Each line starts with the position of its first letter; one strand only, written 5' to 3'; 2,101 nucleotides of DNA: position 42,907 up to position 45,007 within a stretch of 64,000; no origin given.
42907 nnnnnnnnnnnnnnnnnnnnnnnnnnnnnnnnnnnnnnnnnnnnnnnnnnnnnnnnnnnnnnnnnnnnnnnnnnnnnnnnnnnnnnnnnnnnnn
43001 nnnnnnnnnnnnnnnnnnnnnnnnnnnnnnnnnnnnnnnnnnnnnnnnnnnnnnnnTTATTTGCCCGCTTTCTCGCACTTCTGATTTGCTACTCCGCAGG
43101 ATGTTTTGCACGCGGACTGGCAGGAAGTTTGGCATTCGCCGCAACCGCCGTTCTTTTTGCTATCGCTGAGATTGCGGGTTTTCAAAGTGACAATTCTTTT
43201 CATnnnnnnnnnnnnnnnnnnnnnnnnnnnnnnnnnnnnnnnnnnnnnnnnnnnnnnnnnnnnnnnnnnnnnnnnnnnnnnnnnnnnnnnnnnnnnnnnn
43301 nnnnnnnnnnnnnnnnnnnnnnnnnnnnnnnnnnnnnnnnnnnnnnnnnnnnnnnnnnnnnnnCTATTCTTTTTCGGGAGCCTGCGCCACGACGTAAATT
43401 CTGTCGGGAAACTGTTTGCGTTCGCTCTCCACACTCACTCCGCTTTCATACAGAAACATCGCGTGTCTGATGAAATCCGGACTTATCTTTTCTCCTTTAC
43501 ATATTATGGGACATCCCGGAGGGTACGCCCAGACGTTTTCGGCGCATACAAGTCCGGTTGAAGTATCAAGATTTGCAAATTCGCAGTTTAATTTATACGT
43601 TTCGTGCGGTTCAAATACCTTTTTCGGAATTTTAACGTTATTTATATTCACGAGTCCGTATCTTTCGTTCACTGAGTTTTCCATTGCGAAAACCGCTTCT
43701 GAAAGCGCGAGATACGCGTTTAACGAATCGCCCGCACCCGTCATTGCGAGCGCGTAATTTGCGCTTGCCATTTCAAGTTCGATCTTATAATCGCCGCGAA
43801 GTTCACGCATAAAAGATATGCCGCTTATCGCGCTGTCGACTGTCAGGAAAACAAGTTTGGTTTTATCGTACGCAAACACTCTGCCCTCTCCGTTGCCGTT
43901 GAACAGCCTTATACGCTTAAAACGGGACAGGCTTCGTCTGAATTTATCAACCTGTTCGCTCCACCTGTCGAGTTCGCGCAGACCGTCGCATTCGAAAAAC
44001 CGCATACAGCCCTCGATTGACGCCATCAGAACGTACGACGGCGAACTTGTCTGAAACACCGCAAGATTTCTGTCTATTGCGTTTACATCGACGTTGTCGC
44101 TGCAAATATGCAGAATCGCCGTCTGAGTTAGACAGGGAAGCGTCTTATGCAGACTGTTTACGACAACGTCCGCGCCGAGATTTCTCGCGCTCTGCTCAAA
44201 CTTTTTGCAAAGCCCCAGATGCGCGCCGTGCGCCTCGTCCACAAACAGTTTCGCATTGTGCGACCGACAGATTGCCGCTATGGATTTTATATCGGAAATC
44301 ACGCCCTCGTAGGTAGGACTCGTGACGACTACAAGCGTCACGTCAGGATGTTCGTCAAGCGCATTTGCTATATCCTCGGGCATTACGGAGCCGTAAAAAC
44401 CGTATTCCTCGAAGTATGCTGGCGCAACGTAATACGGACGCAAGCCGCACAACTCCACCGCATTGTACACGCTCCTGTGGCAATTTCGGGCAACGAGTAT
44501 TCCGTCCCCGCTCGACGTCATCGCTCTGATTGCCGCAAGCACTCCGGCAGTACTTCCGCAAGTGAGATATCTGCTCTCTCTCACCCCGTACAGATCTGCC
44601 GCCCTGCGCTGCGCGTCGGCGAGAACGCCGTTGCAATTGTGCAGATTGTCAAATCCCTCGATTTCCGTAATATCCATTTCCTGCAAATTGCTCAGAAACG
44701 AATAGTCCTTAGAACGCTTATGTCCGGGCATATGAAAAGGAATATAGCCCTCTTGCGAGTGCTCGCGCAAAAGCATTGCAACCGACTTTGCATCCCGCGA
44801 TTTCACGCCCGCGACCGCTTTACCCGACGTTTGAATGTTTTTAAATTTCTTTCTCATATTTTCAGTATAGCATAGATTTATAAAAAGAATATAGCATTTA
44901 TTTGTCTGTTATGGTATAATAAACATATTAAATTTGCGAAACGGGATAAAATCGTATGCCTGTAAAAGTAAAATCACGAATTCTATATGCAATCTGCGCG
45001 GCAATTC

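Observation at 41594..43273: Unannotated SCIFF ranthipeptide precursor with built-in attenuator ahead of its radical-SAM maturase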

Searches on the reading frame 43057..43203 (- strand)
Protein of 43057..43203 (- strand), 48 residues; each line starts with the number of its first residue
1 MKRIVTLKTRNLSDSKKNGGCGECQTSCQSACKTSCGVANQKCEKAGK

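Call 3: search_protein_families(library=ncbifam, proteins=[window:43057-43203:-], max_evalue=0.01)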
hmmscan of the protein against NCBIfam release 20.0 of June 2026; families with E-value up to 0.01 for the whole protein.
window:43057-43203:- (48 aa): 1 family
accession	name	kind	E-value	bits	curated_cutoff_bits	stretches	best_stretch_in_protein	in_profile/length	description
TIGR03973.1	six_Cys_in_45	equivalog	3.2e-23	81.4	50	1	2-44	1-43/43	six-cysteine ranthipeptide SCIFF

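Call 4: search_protein_families(library=pfam, proteins=[window:43057-43203:-], max_evalue=0.01)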
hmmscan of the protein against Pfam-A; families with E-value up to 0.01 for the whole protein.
window:43057-43203:- (48 aa): 1 family
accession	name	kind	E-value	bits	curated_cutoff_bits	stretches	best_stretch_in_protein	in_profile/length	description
PF13165.11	SCIFF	-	4.3e-23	81.4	27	1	2-45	1-44/44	Six-cysteine peptide SCIFF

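Call 9: list_cluster_members(proteins=[window:43057-43203:-, window:41594-42967:-, window:40899-41546:-])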
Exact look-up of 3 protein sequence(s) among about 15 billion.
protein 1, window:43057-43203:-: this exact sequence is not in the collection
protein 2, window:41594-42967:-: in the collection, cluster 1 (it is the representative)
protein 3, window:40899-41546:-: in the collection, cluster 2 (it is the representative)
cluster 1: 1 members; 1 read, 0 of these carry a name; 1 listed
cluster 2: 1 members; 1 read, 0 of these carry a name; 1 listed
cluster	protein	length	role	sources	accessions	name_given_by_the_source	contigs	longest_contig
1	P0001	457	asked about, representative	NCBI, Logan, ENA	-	-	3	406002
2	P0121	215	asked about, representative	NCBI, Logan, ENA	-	-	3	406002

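Call 29: search_solved_structures(query=window:43060-43203:-, max_evalue=1, show_alignments=2)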
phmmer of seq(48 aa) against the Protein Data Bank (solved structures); distinct sequences matched with E-value up to 1: 1.
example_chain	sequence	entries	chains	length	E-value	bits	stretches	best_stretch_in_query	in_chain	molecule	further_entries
5d6s_A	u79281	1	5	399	0.22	15.3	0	14-39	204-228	Epoxyqueuosine reductase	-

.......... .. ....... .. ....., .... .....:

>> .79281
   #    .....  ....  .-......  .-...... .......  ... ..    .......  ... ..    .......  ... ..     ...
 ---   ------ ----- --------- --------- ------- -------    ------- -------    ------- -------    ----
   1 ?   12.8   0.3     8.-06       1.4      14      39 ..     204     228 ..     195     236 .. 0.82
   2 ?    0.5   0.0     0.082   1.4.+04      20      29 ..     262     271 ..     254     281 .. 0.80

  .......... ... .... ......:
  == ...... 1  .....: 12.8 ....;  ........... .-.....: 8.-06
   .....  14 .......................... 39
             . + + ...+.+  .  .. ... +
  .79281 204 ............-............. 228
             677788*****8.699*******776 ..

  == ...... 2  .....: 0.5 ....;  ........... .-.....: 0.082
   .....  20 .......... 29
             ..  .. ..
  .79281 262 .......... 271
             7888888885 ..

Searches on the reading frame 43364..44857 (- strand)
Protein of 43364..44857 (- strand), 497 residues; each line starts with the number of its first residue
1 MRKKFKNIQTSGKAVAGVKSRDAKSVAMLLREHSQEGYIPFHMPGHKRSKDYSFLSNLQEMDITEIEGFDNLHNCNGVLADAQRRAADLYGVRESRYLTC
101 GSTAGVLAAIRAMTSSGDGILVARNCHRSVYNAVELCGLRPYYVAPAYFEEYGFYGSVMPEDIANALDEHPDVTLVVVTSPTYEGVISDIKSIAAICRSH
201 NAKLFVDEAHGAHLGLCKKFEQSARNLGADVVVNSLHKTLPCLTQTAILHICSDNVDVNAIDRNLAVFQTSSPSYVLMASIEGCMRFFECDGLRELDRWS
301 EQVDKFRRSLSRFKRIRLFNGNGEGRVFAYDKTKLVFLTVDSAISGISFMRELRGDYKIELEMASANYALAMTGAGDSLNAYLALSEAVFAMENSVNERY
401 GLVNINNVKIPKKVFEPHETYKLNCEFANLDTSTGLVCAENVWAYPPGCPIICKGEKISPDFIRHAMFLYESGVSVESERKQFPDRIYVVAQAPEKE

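Call 3: search_protein_families(library=ncbifam, proteins=[window:43364-44857:-], max_evalue=0.01)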
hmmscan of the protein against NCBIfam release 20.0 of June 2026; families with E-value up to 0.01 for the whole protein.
window:43364-44857:- (497 aa): 50 families (the best 25 are shown)
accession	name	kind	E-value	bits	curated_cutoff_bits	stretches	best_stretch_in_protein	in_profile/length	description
NF011603.0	PRK15029.1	equivalog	2.8e-18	65.6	1167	1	67-313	196-465/756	arginine decarboxylase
NF011928.0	PRK15399.1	subfamily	1.4e-17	63.3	968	1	70-314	188-443/713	lysine decarboxylase LdcC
NF011929.0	PRK15400.1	subfamily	2.9e-14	52.3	1056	1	70-314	188-443/714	lysine decarboxylase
TIGR02539.1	SepCysS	equivalog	1e-10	41.2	365.25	1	86-254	60-224/370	O-phospho-L-seryl-tRNA:Cys-tRNA synthase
NF006810.0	PRK09331.1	subfamily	1.5e-10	40.5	301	1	88-253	76-237/397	Sep-tRNA:Cys-tRNA synthetase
TIGR04318.1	lacto_ODC_hypo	hypoth_equivalog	2.3e-10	39.5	950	1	69-292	148-398/695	putative ornithine decarboxylase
TIGR03301.1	PhnW-AepZ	equivalog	1.1e-07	31.6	360.8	1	101-240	57-189/355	2-aminoethylphosphonate aminotransferase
TIGR04301.1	ODC_inducible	exception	1.4e-07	30.2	1310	1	72-158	169-255/719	ornithine decarboxylase SpeF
NF000586.1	PRK00011.1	subfamily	1.5e-07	30.6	335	1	107-265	92-244/404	serine hydroxymethyltransferase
NF010092.0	PRK13578.1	subfamily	2.5e-07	29.4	794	1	74-159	171-256/720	ornithine decarboxylase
NF005696.0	PRK07504.1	equivalog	3.8e-07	29.2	675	1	67-240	55-213/397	O-succinylhomoserine sulfhydrylase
TIGR00858.1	bioF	equivalog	3.9e-07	29.1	426.45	1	99-242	88-226/365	8-amino-7-oxononanoate synthase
NF047599.1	SerpalmtaseBetaP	equivalog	6e-07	28.5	500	1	83-276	94-280/394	serine palmitoyltransferase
NF046070.1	PyrdoxPyrvTramin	equivalog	6.8e-07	28.4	600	1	156-252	114-206/369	pyridoxamine--pyruvate transaminase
NF005758.0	PRK07582.1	equivalog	1.1e-06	27.6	440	1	103-253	80-213/372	cystathionine gamma-lyase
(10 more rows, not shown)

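Call 4: search_protein_families(library=pfam, proteins=[window:43364-44857:-], max_evalue=0.01)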
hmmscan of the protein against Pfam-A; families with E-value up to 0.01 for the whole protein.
window:43364-44857:- (497 aa): 9 families
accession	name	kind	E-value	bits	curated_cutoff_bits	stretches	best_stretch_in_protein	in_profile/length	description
PF01276.26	OKR_DC_1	-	4.9e-49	167.6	27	1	30-320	7-324/417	Orn/Lys/Arg decarboxylase, major domain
PF00155.27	Aminotran_1_2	-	3.3e-10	40.2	19.7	1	79-216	44-194/361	Aminotransferase class I and II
PF05889.19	SepSecS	-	1.2e-09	37.8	21.1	1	102-279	87-263/389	O-phosphoseryl-tRNA(Sec) selenium transferase, SepSecS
PF01053.26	Cys_Met_Meta_PP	-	1.7e-08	33.9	27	1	79-240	54-200/381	Cys/Met metabolism PLP-dependent enzyme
PF00266.25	Aminotran_5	-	2.3e-07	30.6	21.5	1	82-240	48-203/371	Aminotransferase class-V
PF01041.23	DegT_DnrJ_EryC1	-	1.6e-05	24.8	19.8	1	99-211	45-149/360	DegT/DnrJ/EryC1/StrS aminotransferase family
PF01212.27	Beta_elim_lyase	-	1.6e-05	24.8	27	1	81-209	36-170/288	Beta-eliminating lyase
PF03711.20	OKR_DC_1_C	-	0.00023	21.9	24.2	1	410-461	44-99/132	Orn/Lys/Arg decarboxylase, C-terminal domain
PF00282.25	Pyridoxal_deC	-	0.00035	19.9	27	1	123-250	151-278/375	Pyridoxal-dependent decarboxylase conserved domain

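Call 33: search_solved_structures(query=window:43364-44857:-, max_evalue=0.00001)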
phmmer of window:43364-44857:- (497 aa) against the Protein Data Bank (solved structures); distinct sequences matched with E-value up to 0.00001: 16.
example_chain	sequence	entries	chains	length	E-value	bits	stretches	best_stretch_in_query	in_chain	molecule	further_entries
2x3l_A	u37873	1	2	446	5.9e-44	153.4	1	30-289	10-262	ORN/LYS/ARG DECARBOXYLASE FAMILY PROTEIN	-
2vyc_A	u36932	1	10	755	1.1e-17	66.7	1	65-315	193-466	BIODEGRADATIVE ARGININE DECARBOXYLASE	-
7p9b_A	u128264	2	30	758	1.2e-17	66.6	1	54-312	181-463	Biodegradative arginine decarboxylase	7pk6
5xx1_A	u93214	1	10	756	3e-16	62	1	67-314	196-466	Arginine decarboxylase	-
5fkz_E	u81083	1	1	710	6.9e-16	60.8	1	66-314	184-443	LYSINE DECARBOXYLASE, CONSTITUTIVE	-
6q6i_A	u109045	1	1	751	1.7e-15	59.5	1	60-314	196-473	Biodegradative arginine decarboxylase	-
5fkx_A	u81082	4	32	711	2.5e-15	58.9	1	52-314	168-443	LYSINE DECARBOXYLASE, INDUCIBLE | Inducible lysine decarboxylase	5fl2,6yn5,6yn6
3n75_A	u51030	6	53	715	2.6e-15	58.9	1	52-314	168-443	Lysine decarboxylase, inducible | Inducible lysine decarboxylase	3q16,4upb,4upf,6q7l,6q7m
9e0o_A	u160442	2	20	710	1.5e-14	56.4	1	55-313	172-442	Lysine decarboxylase, inducible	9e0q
9e0m_A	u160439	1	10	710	1.5e-14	56.4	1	55-313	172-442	Lysine decarboxylase, inducible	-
9n0o_A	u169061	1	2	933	8.1e-14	54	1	64-189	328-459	Probable amino acid decarboxylase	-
9n0n_A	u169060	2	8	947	8.6e-14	53.9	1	64-189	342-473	Probable amino acid decarboxylase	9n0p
6y3x_A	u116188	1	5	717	2.9e-13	52.1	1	80-313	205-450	Lysine decarboxylase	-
2e7i_A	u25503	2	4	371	5.4e-11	44.7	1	98-318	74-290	Sep-tRNA:Cys-tRNA synthase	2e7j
1ord_A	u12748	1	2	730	1.8e-08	36.3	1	71-163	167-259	ORNITHINE DECARBOXYLASE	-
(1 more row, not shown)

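Call 65: list_cluster_members(proteins=[L042:5449-6864:+, L042:5455-6864:+, window:43364-44857:-])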
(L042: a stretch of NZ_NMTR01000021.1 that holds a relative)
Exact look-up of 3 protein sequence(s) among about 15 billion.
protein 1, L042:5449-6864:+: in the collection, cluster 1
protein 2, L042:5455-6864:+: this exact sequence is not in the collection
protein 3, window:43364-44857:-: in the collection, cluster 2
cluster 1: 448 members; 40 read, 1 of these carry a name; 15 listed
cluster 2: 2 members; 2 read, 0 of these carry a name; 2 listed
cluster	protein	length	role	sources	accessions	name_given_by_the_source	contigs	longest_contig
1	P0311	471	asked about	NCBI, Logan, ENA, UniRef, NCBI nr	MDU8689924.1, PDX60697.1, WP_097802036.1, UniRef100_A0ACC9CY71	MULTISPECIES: amino acid decarboxylase [Faecalibacterium] | Amino acid decarboxylase n=1 Tax=Faecalibacterium langellae TaxID=3435293 ... | amino acid decarboxylase [Faecalibacterium prausnitzii]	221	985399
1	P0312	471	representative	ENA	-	-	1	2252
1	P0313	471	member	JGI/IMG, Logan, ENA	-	-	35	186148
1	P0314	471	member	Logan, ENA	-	-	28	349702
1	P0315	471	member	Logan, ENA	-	-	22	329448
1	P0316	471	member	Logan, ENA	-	-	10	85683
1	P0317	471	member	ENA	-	-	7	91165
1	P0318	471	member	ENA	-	-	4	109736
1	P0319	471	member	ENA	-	-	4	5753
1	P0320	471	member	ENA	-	-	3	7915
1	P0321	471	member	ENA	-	-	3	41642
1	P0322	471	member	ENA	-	-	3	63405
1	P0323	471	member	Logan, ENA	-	-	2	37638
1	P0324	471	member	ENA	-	-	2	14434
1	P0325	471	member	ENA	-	-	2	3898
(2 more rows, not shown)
